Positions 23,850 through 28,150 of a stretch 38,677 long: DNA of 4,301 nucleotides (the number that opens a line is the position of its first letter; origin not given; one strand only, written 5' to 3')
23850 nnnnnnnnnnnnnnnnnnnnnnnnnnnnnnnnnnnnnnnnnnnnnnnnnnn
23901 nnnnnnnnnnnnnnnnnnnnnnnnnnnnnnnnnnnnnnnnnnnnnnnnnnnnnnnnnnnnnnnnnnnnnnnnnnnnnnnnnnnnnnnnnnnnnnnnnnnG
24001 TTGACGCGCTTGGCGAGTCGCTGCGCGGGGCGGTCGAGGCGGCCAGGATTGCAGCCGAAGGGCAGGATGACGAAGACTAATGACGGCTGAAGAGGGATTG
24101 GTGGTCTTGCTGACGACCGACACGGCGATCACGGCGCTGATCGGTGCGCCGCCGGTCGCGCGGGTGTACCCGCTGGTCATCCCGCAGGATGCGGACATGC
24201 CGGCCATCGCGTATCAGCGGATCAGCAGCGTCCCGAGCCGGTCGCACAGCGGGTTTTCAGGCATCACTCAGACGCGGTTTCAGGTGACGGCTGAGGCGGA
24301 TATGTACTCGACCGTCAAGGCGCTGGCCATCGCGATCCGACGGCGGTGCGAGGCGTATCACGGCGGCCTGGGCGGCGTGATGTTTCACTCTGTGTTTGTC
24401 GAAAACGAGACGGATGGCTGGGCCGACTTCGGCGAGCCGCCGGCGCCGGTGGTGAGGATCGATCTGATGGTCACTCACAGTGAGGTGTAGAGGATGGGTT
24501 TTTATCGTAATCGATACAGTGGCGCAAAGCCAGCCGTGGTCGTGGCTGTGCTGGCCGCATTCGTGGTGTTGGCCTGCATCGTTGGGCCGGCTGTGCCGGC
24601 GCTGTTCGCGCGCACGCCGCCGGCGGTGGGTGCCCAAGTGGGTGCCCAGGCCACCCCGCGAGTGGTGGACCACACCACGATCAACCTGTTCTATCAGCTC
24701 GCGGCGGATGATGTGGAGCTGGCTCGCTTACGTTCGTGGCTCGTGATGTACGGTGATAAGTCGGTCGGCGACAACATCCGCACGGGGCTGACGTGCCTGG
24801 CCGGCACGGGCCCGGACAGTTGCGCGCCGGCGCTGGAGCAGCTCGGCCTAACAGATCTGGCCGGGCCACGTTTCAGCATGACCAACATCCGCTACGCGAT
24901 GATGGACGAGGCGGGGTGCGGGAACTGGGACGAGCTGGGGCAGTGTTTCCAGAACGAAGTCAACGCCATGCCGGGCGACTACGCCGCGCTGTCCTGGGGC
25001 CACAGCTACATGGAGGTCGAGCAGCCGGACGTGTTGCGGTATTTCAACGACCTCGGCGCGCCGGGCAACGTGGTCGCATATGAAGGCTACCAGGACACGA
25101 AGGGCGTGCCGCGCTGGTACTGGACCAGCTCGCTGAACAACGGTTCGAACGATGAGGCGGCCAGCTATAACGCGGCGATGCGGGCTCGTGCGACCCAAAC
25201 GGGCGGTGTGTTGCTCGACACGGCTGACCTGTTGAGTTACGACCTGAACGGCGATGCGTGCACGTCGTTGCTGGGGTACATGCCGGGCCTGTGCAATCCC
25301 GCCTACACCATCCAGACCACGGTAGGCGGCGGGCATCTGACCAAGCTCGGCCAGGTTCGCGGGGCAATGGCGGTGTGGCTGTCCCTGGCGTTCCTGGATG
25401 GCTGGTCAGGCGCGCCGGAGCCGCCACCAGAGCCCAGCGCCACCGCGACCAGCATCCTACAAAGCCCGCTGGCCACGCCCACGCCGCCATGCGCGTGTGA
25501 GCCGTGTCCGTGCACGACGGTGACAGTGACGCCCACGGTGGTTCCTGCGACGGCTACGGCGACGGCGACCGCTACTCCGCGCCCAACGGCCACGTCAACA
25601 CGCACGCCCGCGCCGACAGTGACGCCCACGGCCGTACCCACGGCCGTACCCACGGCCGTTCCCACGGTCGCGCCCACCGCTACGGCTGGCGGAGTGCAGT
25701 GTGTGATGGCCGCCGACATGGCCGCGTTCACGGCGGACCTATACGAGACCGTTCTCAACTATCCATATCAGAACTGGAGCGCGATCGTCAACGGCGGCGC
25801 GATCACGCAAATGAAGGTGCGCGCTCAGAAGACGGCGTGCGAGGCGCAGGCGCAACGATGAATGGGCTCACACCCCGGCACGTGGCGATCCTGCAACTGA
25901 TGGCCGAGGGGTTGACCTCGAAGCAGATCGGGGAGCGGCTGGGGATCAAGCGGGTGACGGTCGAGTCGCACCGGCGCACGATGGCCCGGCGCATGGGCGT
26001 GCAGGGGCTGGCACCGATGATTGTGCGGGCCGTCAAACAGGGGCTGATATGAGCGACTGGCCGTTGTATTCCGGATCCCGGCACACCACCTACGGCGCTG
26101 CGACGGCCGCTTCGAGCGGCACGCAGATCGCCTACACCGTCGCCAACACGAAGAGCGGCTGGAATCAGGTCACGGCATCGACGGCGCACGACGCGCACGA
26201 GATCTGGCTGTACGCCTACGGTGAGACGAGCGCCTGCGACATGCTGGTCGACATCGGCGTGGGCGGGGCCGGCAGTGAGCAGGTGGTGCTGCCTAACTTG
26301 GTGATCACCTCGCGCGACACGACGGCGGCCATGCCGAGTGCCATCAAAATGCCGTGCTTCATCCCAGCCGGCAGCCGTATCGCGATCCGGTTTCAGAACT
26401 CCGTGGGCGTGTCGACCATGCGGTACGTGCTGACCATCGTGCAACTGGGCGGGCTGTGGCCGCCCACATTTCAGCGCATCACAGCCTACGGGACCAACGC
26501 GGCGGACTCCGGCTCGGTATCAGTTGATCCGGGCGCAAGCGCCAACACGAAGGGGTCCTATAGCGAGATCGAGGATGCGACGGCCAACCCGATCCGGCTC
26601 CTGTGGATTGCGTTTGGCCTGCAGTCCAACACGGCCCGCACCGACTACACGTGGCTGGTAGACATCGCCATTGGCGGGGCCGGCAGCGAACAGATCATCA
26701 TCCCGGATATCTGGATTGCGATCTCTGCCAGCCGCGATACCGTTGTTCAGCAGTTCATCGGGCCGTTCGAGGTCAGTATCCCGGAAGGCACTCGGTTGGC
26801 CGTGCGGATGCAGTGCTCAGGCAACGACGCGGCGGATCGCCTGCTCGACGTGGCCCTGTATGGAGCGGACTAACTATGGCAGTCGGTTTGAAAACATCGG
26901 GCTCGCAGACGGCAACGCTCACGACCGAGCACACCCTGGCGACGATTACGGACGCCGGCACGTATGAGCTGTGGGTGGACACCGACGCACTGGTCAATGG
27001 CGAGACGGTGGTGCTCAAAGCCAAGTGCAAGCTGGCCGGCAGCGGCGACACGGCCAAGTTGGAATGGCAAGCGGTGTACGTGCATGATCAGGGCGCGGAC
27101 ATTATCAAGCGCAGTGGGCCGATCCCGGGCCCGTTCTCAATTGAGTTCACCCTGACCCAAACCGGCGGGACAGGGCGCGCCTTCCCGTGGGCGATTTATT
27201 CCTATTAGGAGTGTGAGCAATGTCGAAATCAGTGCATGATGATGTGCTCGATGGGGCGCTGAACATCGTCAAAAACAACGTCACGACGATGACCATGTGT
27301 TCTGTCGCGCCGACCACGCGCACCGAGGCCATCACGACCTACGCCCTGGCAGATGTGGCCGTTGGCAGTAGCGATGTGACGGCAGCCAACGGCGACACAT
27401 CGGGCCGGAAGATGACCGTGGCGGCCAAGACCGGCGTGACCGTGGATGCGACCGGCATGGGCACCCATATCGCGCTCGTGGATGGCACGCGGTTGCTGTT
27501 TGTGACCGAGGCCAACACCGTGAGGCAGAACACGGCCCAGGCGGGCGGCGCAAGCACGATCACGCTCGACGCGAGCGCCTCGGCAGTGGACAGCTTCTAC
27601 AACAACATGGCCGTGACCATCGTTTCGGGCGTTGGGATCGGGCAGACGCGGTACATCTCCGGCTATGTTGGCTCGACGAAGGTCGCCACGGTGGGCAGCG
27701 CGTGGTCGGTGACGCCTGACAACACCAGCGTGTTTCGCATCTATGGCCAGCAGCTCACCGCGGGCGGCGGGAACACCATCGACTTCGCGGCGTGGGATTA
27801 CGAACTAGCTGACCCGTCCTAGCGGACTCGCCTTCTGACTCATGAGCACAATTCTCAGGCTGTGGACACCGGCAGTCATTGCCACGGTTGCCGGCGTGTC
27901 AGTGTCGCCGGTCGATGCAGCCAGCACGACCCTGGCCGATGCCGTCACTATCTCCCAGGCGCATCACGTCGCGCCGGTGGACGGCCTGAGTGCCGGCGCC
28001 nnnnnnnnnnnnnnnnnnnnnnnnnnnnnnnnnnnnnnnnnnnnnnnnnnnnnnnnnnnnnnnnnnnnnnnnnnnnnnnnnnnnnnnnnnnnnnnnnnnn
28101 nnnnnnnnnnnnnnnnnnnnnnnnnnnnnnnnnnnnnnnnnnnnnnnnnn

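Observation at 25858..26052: Stand-alone 64-aa LuxR/GerE HTH translationally coupled inside the virion operon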

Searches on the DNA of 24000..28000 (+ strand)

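Call 7: search_dna_similar(query=window:24000-28000:+, collection=phages, mode=near)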
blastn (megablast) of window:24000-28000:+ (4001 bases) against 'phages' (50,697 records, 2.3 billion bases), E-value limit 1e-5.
No match.

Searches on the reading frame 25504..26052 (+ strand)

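Call 6: search_protein_families(library=pfam, proteins=[window:25504-26052:+], max_evalue=0.01)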
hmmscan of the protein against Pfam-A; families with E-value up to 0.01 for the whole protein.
window:25504-26052:+ (182 aa): 4 families
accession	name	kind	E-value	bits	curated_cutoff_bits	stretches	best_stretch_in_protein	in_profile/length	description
PF00196.25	GerE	-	2.8e-14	52.9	23.5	1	122-174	3-55/57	Bacterial regulatory proteins, luxR family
PF13384.12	HTH_23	-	5.4e-05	23.3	24.6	1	128-169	9-49/50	Homeodomain-like domain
PF04545.22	Sigma70_r4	-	6.9e-05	22.7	24.1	1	119-156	2-40/50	Sigma-70, region 4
PF08281.18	Sigma70_r4_2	-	8.9e-05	22.5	25.7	1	118-156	7-46/54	Sigma-70, region 4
